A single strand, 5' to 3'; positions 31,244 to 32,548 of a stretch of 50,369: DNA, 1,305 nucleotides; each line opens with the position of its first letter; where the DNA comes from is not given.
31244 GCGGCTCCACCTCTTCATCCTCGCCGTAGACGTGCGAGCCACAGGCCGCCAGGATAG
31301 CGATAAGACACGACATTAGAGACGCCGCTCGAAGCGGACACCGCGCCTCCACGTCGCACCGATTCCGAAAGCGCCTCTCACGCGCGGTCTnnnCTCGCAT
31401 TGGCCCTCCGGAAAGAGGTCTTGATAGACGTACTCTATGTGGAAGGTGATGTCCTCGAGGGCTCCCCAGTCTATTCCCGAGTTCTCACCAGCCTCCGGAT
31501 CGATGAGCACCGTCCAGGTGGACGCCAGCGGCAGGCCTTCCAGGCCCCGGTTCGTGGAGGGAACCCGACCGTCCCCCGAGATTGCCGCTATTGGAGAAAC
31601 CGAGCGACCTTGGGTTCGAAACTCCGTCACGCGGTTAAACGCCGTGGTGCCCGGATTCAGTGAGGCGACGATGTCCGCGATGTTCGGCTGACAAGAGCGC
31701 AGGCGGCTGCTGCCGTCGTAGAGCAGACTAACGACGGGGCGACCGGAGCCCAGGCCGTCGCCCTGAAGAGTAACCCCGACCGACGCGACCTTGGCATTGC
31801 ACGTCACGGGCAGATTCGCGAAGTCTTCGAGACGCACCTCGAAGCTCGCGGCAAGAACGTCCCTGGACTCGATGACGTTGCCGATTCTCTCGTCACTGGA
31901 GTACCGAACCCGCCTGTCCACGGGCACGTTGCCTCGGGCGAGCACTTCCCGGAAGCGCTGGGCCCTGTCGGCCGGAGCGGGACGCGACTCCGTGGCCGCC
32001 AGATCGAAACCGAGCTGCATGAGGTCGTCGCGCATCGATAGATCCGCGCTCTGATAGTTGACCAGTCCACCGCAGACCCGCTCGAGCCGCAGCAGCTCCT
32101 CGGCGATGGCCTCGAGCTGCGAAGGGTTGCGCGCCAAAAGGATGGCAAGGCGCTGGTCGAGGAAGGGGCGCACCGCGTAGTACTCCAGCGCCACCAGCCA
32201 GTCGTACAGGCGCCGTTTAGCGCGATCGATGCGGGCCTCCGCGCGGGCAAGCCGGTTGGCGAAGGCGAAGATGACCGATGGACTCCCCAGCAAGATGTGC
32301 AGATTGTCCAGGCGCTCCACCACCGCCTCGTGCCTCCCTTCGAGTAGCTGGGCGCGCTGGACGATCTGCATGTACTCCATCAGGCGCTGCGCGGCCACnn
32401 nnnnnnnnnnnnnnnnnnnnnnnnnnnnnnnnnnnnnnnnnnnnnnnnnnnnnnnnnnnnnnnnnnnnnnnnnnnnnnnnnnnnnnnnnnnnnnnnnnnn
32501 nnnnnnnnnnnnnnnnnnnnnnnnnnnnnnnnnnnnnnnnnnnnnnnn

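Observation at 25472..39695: Tightly overlapping four-gene minus-strand operon: MopE/beta-helix/Gly-rich exoprotein, two giant paralogous coiled-coil secreted proteins, and an OmpA-barrel protein. Candidate undescribed cell-envelope system.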

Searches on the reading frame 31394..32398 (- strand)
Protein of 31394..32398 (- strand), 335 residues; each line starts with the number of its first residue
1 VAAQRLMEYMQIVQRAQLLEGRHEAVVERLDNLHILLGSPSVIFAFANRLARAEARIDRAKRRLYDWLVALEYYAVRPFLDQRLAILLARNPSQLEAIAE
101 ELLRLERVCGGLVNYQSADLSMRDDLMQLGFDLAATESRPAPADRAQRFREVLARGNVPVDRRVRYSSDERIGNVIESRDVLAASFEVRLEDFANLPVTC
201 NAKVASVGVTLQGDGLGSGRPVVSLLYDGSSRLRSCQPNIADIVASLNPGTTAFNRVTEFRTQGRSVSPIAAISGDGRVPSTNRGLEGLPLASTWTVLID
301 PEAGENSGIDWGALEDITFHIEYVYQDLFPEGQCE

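Call 15: find_homologous_proteins(query=A2, max_evalue=0.001)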
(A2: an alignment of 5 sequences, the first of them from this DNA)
Query A2 (5 sequences) (335 aa, profile of the alignment): 21 proteins with E <= 0.001 among 8000 candidates.
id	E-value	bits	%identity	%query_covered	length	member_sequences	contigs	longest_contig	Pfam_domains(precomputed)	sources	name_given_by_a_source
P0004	1.9e-152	525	64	100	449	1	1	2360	-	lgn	-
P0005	6.6e-147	507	56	97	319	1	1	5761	-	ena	-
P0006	2.4e-144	498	53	98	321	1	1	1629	-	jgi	jgi:hypothetical protein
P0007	1.4e-135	470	51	96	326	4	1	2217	-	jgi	jgi:hypothetical protein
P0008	2.0e-135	469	54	99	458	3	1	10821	-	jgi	jgi:hypothetical protein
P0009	5.1e-135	468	47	99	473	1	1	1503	-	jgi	jgi:hypothetical protein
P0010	1.3e-134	466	51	99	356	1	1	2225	-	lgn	-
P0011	6.9e-124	431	50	99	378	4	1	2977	-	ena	-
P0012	7.5e-123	428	48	99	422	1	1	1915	-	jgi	jgi:hypothetical protein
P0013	4.1e-120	419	53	90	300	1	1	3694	-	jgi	jgi:hypothetical protein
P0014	6.1e-120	418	48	99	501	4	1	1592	-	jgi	jgi:hypothetical protein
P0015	1.2e-118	414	49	99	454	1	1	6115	-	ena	-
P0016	4.9e-118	412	49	99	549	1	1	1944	-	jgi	jgi:hypothetical protein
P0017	2.2e-116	407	49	99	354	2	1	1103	-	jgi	jgi:hypothetical protein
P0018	2.9e-115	403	52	87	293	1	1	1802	-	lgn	-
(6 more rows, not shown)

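Call 18: find_encoding_contigs(protein=P0008, flank=10000, max_places=3)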
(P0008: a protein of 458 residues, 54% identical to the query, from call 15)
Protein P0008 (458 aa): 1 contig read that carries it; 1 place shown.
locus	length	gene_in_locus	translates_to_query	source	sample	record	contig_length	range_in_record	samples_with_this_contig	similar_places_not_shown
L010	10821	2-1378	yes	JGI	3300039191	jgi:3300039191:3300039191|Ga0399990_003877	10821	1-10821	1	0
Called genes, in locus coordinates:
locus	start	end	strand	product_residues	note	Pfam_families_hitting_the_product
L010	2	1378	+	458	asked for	?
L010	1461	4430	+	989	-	PF11617:Cu-binding_MopE (weak)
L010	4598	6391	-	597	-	PF13517:FG-GAP_3 (faint), PF02412:TSP_3, PF01839:FG-GAP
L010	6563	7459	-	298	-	PF00149:Metallophos (weak)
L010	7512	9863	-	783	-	PF12787:EcsC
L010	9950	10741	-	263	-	PF01839:FG-GAP (faint), PF13517:FG-GAP_3, PF07593:UnbV_ASPIC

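Call 22: find_encoding_contigs(protein=P0015, flank=10000, max_places=2)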
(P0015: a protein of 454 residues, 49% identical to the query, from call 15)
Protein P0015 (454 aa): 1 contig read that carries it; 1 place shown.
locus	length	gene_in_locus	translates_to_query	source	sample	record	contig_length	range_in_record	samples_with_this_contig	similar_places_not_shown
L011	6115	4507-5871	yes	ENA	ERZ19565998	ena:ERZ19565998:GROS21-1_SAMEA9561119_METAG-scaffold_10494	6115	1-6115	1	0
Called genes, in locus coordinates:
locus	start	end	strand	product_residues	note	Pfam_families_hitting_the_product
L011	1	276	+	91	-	?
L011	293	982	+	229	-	PF02581:TMP-TENI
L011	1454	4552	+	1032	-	-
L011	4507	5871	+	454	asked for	-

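Call 23: find_encoding_contigs(protein=P0005, flank=10000, max_places=2)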
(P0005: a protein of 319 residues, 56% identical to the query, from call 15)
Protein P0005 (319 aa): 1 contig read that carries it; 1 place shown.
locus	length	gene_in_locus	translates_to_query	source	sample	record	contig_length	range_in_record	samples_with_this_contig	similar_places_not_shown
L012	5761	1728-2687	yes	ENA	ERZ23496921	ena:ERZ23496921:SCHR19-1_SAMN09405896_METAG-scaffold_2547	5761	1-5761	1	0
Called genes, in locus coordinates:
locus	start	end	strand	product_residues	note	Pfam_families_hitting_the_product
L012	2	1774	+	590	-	?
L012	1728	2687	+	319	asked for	-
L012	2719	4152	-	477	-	PF00072:Response_reg, PF00196:GerE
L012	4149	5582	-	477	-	PF02518:HATPase_c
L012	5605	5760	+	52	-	?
